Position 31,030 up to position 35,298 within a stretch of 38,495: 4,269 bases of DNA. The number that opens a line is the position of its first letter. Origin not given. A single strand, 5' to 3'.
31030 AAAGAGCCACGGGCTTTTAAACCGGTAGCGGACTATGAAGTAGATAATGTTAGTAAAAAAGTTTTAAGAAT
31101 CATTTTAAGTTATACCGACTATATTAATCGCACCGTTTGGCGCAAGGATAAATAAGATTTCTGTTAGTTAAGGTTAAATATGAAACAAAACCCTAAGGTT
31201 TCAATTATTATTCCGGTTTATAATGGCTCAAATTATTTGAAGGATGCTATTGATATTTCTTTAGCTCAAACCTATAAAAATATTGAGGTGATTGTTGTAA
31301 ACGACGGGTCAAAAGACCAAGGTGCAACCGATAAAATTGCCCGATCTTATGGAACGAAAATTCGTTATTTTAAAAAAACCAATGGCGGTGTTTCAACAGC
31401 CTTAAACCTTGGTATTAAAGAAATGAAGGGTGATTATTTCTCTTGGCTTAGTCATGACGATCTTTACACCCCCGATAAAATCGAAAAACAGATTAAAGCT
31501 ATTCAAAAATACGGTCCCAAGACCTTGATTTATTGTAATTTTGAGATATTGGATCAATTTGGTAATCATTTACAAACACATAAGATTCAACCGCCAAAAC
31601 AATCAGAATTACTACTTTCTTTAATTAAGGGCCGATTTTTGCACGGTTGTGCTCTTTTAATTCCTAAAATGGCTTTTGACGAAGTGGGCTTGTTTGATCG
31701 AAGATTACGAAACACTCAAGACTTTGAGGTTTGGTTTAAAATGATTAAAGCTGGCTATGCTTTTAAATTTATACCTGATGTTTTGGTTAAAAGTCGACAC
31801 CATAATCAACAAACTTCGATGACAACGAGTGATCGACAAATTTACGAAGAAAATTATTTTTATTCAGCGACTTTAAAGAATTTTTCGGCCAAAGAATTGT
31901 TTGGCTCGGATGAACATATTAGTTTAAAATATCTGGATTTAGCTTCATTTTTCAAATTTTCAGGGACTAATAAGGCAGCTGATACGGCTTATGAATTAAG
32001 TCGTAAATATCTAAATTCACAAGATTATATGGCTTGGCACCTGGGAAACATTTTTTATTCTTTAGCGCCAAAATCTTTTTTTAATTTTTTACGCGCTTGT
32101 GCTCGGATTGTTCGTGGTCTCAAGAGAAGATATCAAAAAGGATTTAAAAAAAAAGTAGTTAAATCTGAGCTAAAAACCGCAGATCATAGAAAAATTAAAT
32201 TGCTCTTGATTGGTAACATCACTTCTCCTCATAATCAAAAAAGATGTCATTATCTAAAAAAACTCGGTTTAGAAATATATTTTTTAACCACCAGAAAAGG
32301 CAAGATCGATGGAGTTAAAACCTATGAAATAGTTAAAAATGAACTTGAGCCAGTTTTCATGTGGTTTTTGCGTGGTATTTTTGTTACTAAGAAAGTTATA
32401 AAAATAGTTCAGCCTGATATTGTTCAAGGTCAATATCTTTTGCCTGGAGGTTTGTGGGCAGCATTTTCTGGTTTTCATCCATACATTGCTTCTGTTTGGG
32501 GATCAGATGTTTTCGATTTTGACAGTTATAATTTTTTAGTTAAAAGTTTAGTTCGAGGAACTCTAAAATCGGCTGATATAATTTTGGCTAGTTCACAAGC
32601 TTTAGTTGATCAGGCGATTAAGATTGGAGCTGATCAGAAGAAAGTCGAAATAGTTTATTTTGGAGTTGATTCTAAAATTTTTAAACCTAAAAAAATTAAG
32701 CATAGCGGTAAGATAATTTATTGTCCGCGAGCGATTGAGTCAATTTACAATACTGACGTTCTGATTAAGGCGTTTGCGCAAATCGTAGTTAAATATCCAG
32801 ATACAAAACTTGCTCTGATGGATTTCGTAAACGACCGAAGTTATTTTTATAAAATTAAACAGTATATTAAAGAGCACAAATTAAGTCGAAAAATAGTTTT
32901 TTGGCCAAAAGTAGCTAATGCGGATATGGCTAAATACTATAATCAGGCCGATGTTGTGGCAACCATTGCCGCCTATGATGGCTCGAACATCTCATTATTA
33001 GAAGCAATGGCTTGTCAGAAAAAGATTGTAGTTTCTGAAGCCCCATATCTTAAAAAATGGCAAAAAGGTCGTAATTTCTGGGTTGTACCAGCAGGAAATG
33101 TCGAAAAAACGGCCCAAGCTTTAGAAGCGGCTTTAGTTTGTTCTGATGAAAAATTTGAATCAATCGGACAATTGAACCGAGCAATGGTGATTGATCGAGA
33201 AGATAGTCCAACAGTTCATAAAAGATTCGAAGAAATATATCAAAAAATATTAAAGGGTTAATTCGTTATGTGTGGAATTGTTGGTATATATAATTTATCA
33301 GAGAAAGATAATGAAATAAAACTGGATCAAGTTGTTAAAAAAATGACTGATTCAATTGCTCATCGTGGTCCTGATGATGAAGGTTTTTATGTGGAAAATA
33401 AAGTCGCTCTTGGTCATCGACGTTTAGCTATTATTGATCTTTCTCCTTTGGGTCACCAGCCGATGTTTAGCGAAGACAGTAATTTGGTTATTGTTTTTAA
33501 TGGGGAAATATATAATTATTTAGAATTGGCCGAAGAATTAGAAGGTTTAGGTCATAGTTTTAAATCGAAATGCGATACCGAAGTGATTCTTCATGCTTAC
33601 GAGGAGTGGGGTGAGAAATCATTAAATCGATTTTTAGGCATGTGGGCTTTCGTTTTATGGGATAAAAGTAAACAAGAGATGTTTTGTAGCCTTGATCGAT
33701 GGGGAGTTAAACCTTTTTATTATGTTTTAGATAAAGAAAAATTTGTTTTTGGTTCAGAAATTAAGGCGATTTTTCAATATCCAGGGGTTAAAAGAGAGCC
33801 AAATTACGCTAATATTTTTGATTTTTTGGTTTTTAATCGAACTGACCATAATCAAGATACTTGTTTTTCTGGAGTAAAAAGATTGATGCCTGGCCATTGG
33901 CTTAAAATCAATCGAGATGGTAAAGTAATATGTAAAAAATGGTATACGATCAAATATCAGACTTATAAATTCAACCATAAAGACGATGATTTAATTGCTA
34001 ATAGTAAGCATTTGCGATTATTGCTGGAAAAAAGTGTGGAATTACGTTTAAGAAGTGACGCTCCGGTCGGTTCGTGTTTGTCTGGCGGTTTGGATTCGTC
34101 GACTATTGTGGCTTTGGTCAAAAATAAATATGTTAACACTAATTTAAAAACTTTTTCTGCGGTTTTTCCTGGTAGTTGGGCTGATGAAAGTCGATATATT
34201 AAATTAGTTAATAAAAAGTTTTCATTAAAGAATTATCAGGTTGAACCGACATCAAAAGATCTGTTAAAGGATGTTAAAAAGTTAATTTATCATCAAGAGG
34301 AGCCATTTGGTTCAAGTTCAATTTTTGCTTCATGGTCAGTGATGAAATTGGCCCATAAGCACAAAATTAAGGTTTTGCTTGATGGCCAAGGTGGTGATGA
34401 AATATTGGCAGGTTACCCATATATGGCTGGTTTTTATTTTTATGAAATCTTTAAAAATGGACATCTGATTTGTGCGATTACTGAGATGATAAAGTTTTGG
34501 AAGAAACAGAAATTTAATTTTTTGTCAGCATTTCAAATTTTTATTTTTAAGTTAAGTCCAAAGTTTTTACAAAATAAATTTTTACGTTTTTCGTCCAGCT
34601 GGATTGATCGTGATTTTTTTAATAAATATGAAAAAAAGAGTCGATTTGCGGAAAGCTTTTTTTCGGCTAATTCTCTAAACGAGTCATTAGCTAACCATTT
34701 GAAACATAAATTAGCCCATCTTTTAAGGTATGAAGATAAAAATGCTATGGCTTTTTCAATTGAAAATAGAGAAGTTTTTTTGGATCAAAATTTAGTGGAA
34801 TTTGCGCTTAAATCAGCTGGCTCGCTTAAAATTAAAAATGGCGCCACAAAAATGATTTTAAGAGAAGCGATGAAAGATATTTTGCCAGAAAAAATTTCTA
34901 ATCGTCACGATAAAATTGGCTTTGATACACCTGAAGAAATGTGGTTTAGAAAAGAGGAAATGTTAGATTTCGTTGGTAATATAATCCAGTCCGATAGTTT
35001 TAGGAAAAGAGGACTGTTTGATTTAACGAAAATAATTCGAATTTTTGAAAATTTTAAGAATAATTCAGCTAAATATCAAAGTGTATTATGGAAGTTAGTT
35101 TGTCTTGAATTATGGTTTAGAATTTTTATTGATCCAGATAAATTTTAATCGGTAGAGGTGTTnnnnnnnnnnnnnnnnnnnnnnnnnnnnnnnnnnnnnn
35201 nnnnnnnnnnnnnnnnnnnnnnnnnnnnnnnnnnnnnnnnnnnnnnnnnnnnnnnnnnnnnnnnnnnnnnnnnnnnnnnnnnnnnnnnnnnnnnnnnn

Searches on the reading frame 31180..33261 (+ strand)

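Call 5: search_protein_families(library=ncbifam, proteins=[window:31180-33261:+])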
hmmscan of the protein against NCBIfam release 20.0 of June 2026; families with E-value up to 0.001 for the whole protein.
window:31180-33261:+ (693 aa): 39 families (the best 25 are shown)
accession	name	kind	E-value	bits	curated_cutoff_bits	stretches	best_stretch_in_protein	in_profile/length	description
NF047683.1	TeichurnBiosyTuaG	equivalog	5e-27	95.1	400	1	2-213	3-211/252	teichuronic acid biosynthesis protein TuaG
NF053739.1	GlytfEpsEBac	equivalog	2.1e-21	76.1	450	1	5-208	1-205/265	glycosyltransferase EpsE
NF007482.0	PRK10073.1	equivalog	2e-20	73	423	1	1-108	2-110/334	glycosyltransferase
NF041875.1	EPS_EpsD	equivalog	2.7e-16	59.9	370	1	7-206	1-207/325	exopolysaccharide biosynthesis glycosyltransferase EpsD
TIGR03937.1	PgaC_IcaA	equivalog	3.6e-16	59.1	422.3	1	2-107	42-149/407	poly-beta-1,6-N-acetyl-D-glucosamine synthase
NF007453.0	PRK10018.1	equivalog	2.5e-14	53.6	382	1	1-228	2-229/280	colanic acid biosynthesis glycosyltransferase WcaA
TIGR03999.1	thiol_BshA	equivalog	5.8e-14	51.8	273.7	1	453-691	133-374/375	N-acetyl-alpha-D-glucosaminyl L-malate synthase BshA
TIGR04017.1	WcaA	equivalog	5.9e-14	52.3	495.75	1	2-228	2-228/279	colanic acid biosynthesis glycosyltransferase WcaA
TIGR04283.1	glyco_like_mftF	equivalog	3.9e-13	49.5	182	1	7-216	1-197/221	TIGR04283 family arsenosugar biosynthesis glycosyltransferase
TIGR03088.1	stp2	hypoth_equivalog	4.7e-13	48.9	409.05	1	405-691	75-374/374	TIGR03088 family PEP-CTERM/XrtA system glycosyltransferase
TIGR03965.1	mycofact_glyco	equivalog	7.3e-13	48.2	280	2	4-93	73-164/467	mycofactocin biosynthesis glycosyltransferase MftF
TIGR04047.1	MSMEG_0565_glyc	hypoth_equivalog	1.3e-12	47.5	259.85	1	508-657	191-344/373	MSMEG_0565 family glycosyltransferase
NF041010.1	glycosy_Agl16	equivalog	1.4e-12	47.1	575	1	453-649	122-313/352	glycosylation protein Agl16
NF038229.1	Glyco4_Geo_Pelo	equivalog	4.5e-12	45.6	400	1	409-622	53-270/338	GPMC system family 4 glycosyltransferase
NF050050.1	ProtGlycPglI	equivalog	9.2e-11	41.7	500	1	5-121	2-121/306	GalNAc(5)-diNAcBac-PP-undecaprenol beta-1,3-glucosyltransferase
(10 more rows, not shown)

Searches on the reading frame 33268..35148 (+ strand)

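Call 5: search_protein_families(library=ncbifam, proteins=[window:33268-35148:+])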
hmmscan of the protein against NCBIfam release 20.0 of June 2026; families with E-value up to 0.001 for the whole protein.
window:33268-35148:+ (626 aa): 9 families
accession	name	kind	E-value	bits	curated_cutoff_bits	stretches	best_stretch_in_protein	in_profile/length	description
TIGR01536.1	asn_synth_AEB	equivalog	2.4e-145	485.4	267.1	1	2-552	1-517/517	asparagine synthase (glutamine-hydrolyzing)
TIGR03108.1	eps_aminotran_1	hypoth_equivalog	7.6e-127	424.6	816.9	2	1-384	1-375/628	XrtA/PEP-CTERM system amidotransferase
TIGR03104.1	trio_amidotrans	equivalog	1.8e-109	366.6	570.1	2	1-385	1-382/589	N-acetylglutaminylglutamine amidotransferase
NF033535.1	lass_lactam_cya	exception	8.1e-106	355.1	525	2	1-441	1-434/668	lasso peptide isopeptide bond-forming cyclase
NF006949.0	PRK09431.1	equivalog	1.2e-84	284.8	499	3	1-170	1-167/554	asparagine synthase B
NF033561.1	macrolact_Ik_Al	subfamily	3.7e-21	75.4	300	1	138-552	93-493/561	albusnodin/ikarugamycin family macrolactam cyclase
NF001484.0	PRK00331.1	subfamily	1.2e-10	40.5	381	1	42-169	63-199/601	isomerizing glutamine--fructose-6-phosphate transaminase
TIGR01135.1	glmS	equivalog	1.6e-10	40.1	418.05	1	44-171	64-200/607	glutamine--fructose-6-phosphate transaminase (isomerizing)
TIGR01134.1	purF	equivalog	4.3e-08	32.9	350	1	44-168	64-199/432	amidophosphoribosyltransferase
